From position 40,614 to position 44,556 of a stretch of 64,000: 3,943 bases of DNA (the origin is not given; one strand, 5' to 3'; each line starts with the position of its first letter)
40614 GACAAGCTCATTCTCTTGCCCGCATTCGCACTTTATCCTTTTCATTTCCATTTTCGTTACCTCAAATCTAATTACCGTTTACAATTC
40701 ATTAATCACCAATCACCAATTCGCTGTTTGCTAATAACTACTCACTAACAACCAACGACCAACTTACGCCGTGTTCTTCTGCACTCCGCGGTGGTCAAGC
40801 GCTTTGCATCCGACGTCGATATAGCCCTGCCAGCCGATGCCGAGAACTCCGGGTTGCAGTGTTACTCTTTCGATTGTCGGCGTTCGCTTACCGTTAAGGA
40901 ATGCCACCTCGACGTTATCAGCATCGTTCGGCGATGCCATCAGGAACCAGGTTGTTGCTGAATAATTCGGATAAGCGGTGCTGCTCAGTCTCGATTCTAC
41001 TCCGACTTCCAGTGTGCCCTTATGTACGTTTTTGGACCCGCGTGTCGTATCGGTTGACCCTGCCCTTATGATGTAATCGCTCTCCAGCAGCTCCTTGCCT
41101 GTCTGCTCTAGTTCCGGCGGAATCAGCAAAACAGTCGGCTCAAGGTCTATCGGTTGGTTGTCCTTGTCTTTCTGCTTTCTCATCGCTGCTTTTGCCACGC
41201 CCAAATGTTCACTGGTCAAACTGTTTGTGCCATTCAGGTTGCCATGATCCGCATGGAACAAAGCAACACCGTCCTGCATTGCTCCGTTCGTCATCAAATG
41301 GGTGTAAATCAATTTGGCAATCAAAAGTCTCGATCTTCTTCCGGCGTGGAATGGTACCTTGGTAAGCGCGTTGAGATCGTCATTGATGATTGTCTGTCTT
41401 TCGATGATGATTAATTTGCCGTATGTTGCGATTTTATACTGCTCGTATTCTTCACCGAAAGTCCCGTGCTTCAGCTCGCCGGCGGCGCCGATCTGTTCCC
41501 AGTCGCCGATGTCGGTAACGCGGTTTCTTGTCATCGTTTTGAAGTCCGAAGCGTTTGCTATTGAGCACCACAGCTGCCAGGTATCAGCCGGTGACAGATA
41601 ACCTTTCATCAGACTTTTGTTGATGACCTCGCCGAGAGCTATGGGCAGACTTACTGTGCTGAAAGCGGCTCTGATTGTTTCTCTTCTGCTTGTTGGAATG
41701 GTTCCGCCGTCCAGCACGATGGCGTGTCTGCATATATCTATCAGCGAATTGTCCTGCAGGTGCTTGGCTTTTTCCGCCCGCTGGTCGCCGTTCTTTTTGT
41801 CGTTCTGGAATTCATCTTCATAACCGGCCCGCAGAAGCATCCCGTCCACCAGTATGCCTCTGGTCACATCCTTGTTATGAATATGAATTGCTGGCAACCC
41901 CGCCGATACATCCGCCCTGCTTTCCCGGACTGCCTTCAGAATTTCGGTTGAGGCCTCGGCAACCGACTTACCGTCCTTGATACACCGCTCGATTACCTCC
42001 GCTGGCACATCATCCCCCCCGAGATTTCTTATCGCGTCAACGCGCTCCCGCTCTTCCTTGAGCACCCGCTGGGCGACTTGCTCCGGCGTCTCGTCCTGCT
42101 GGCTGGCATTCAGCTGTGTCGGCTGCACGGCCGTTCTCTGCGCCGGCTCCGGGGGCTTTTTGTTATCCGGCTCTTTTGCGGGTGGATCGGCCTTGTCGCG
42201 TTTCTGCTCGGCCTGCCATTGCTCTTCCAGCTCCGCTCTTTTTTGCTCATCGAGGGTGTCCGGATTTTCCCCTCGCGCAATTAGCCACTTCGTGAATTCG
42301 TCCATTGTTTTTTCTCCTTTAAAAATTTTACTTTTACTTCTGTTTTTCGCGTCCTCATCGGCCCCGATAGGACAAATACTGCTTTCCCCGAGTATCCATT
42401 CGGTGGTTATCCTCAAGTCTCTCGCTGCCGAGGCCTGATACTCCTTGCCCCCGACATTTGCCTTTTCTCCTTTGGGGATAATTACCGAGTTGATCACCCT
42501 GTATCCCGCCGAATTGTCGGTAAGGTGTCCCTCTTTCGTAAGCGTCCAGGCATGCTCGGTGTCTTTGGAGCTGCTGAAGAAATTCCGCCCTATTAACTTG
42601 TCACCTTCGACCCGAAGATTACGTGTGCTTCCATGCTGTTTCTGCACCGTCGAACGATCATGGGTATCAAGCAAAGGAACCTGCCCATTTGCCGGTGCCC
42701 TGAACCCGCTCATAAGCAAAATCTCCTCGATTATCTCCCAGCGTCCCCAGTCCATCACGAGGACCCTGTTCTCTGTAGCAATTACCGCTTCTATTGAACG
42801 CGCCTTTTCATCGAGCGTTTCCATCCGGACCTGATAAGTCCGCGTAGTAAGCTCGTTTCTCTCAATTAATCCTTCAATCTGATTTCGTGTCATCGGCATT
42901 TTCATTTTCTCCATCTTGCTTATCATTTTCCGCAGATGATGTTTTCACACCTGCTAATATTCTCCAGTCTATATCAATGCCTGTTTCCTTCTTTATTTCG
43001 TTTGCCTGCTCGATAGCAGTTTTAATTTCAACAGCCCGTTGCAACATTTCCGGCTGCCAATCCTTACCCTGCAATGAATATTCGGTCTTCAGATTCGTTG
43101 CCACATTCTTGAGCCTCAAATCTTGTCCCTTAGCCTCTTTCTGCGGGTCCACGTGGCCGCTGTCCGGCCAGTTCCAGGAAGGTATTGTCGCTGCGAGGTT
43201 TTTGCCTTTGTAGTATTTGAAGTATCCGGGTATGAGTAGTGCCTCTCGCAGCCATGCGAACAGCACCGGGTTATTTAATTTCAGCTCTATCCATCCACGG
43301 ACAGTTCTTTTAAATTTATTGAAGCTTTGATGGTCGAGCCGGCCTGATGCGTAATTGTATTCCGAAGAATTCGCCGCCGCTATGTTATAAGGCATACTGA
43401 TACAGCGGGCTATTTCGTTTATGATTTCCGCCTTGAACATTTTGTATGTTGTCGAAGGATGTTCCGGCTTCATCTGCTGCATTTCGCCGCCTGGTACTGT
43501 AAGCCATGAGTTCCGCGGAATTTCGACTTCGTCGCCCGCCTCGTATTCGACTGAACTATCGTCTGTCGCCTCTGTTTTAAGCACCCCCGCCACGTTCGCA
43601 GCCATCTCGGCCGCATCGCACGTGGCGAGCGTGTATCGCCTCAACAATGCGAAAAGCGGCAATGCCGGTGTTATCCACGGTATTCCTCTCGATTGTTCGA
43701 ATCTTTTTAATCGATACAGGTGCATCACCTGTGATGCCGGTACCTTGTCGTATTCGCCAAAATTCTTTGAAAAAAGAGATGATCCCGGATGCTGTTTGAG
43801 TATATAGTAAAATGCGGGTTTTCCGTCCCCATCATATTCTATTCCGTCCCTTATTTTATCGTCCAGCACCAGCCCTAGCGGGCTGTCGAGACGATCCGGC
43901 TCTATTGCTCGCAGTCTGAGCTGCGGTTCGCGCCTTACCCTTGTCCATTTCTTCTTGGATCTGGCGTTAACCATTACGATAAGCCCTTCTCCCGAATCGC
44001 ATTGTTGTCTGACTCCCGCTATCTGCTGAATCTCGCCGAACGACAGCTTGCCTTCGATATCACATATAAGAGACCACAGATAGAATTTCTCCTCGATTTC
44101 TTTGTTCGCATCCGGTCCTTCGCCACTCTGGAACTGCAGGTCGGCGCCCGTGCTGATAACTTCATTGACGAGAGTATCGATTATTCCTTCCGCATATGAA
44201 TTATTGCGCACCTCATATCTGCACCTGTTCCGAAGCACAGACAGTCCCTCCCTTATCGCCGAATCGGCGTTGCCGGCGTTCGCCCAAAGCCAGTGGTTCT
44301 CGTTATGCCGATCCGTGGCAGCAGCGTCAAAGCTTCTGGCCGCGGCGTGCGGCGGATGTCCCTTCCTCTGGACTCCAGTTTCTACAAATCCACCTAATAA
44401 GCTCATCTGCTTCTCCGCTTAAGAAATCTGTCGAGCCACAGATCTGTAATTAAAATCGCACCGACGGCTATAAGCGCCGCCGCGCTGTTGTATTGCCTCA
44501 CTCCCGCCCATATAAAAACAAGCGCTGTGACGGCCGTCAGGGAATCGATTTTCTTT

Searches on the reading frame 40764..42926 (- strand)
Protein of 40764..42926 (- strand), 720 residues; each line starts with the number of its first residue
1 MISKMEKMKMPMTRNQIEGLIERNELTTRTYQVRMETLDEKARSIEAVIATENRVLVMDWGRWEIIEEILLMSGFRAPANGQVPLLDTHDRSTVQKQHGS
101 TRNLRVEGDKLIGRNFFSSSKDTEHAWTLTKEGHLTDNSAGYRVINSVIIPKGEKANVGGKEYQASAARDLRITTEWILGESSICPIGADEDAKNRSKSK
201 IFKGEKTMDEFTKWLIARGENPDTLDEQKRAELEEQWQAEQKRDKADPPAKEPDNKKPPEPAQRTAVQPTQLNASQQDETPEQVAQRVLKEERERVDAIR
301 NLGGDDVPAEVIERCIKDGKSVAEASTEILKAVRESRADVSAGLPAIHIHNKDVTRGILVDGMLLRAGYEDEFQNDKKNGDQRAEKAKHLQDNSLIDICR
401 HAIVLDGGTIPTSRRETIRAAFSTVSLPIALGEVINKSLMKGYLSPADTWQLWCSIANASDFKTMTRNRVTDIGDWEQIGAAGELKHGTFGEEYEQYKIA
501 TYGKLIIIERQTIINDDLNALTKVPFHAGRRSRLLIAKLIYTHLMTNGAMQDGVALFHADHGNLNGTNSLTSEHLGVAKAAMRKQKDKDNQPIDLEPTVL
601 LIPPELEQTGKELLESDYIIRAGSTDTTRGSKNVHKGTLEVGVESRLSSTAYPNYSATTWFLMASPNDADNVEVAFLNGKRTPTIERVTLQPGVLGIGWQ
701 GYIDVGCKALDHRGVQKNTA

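Call 5: search_protein_families(library=pfam, proteins=[window:40764-42926:-], max_evalue=0.001)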
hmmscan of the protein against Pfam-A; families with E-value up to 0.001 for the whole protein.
window:40764-42926:- (720 aa): 2 families
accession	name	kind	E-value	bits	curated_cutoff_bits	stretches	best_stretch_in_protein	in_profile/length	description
PF25209.1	Phage_capsid_4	-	1.5e-42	147.2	27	1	421-718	7-262/262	Phage capsid protein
PF10124.15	Mu-like_gpT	-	5e-09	36.4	20.1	1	568-634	218-283/289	Mu-like prophage major head subunit gpT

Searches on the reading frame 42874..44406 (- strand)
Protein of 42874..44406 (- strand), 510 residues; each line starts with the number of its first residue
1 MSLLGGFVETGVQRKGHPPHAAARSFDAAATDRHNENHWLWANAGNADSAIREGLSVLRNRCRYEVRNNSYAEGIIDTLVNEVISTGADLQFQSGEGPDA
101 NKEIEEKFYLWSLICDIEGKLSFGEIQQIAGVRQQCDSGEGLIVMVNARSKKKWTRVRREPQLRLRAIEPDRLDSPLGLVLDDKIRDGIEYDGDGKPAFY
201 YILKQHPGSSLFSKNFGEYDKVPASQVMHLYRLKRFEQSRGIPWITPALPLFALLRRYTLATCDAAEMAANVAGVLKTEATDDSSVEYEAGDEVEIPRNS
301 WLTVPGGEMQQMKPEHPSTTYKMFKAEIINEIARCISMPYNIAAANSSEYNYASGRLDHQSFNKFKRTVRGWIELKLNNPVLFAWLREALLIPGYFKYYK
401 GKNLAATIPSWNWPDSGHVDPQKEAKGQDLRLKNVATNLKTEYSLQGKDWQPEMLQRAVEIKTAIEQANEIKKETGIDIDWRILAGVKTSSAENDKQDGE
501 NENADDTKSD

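Call 5: search_protein_families(library=pfam, proteins=[window:42874-44406:-], max_evalue=0.001)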
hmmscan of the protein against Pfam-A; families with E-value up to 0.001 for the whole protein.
window:42874-44406:- (510 aa): 1 family
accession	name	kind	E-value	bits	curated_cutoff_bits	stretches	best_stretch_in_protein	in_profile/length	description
PF05136.18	Phage_portal_2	-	8e-67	226.3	32.9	1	42-365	10-349/354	Phage portal protein, lambda family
